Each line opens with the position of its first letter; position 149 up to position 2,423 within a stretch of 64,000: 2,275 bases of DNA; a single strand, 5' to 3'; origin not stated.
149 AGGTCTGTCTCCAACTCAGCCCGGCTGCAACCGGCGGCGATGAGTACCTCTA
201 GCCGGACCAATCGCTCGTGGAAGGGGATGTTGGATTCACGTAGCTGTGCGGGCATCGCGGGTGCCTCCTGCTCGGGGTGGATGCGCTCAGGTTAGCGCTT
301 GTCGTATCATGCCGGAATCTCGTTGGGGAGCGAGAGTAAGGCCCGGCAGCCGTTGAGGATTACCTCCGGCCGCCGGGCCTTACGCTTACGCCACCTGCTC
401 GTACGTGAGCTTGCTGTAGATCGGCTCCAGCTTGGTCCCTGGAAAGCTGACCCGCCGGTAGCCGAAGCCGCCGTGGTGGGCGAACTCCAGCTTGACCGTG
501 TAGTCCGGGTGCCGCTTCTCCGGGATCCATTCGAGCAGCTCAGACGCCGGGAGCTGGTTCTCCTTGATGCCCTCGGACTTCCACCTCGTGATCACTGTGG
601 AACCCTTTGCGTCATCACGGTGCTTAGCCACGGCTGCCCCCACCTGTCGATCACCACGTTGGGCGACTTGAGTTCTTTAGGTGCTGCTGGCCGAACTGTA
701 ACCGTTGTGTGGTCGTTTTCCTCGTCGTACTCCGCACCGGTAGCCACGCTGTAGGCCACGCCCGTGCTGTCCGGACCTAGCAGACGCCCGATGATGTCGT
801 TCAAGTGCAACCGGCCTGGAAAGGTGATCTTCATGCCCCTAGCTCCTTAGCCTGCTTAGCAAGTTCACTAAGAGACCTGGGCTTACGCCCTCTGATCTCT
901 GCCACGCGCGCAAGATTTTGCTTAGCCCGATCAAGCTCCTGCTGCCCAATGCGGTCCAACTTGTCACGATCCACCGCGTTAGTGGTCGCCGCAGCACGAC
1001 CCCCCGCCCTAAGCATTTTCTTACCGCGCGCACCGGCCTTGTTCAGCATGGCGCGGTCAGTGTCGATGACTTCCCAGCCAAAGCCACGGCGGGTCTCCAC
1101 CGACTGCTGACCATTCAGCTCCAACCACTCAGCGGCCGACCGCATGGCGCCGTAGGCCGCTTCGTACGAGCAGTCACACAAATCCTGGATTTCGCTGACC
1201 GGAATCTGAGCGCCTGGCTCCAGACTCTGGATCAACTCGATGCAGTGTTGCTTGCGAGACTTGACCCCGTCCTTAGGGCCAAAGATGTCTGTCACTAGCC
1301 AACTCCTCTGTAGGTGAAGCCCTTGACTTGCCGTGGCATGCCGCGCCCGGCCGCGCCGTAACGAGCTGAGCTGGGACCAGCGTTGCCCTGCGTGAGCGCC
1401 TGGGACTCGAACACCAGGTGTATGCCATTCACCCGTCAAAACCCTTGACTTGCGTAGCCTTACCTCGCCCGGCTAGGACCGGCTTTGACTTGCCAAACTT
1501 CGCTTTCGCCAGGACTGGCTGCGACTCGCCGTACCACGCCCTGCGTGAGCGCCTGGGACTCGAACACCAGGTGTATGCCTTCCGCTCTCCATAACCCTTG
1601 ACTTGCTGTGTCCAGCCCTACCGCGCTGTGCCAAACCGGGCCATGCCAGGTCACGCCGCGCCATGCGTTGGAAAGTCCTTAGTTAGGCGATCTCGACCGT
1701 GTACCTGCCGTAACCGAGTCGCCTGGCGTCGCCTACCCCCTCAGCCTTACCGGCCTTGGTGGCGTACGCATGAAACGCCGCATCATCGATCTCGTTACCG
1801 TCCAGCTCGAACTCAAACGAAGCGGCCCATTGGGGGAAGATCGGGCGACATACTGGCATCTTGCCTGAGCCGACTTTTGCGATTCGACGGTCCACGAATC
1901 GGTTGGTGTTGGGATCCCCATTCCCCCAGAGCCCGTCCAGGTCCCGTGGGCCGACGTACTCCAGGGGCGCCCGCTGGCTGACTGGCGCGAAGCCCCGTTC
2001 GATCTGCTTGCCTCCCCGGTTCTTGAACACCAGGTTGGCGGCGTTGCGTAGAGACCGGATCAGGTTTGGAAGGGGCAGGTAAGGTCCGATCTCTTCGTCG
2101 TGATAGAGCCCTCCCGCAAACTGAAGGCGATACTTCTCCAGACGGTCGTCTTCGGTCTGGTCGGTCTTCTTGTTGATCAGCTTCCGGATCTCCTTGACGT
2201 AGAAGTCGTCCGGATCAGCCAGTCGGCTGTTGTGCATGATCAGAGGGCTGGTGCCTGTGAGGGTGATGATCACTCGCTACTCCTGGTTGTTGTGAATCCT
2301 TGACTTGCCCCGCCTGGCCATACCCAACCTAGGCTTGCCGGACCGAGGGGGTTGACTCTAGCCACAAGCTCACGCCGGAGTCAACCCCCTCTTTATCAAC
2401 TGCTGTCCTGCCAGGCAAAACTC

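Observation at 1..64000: Sense-strand over-representation of the pentamer CTAAG, created in all three reading frames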

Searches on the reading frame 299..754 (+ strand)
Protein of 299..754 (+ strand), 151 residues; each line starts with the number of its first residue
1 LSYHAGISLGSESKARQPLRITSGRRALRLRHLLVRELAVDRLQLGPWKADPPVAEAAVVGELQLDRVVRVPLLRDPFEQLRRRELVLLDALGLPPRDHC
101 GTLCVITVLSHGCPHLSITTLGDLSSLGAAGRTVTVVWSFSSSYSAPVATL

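Call 30: search_protein_families(library=pfam, proteins=[window:299-754:+], max_evalue=0.01)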
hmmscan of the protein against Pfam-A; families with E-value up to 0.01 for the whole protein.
window:299-754:+ (151 aa): 0 families

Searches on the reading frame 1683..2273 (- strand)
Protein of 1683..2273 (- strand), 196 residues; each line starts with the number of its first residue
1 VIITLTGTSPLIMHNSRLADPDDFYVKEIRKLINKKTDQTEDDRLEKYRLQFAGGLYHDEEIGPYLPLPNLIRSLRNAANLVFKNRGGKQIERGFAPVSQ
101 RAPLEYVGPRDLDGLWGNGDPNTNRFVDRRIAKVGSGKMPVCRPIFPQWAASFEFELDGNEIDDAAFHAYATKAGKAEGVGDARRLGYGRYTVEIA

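Call 23: search_protein_families(library=pfam, proteins=[window:1683-2273:-], max_evalue=0.01)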
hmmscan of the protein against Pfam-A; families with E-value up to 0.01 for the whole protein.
window:1683-2273:- (196 aa): 0 families

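Call 42: search_protein_families(library=phrogs, proteins=[window:1683-2273:-], max_evalue=0.001)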
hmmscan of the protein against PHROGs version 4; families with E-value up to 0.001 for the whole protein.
window:1683-2273:- (196 aa): 1 family
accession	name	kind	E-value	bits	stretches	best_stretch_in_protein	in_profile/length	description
phrog_4652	-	unknown function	3e-32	112.9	1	2-195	7-191/194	-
